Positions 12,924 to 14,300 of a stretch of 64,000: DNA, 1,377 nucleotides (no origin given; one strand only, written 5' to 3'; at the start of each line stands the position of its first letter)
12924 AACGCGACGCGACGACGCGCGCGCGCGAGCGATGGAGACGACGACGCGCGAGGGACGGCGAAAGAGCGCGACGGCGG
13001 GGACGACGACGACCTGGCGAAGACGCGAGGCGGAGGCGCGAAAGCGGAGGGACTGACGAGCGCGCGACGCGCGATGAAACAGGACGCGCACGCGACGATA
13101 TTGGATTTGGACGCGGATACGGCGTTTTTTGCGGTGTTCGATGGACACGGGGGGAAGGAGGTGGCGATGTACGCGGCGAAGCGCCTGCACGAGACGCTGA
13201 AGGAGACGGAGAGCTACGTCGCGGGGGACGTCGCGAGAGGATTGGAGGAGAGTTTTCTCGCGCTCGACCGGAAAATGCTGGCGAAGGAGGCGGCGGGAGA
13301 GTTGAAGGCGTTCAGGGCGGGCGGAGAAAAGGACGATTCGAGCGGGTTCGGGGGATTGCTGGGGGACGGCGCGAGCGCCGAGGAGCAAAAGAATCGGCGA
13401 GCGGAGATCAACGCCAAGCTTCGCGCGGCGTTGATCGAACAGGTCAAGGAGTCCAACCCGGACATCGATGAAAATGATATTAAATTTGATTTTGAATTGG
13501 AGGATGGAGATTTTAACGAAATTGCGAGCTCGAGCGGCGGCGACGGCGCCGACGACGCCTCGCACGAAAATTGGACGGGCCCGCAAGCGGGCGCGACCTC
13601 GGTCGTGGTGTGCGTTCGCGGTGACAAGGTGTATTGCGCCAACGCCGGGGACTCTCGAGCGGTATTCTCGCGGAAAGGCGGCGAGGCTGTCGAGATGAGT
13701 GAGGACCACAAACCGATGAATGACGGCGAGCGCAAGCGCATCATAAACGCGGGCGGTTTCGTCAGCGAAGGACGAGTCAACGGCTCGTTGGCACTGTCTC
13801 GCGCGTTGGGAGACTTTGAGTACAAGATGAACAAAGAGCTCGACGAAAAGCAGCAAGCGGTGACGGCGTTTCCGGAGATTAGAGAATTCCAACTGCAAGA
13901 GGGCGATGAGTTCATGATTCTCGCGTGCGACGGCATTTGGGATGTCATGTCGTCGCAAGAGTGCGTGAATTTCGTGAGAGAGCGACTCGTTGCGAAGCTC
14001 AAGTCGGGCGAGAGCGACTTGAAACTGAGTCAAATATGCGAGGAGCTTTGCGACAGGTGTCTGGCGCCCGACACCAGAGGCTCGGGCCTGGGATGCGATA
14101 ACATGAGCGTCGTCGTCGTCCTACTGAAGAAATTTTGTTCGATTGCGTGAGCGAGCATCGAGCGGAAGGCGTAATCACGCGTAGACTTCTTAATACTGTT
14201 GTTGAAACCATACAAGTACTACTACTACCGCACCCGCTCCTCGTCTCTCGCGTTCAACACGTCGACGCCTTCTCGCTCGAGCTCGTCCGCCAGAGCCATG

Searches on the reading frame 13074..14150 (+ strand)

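Call 56: search_protein_families(library=pfam, proteins=[window:13074-14150:+], max_evalue=0.0001)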
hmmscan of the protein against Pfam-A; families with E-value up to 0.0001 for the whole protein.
window:13074-14150:+ (358 aa): 2 families
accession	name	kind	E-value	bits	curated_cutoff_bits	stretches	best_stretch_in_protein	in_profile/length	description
PF00481.26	PP2C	-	1.7e-70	238.1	20.3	2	166-335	95-252/255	Protein phosphatase 2C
PF13672.11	PP2C_2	-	1.5e-06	28.4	24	1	3-303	13-190/209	Protein phosphatase 2C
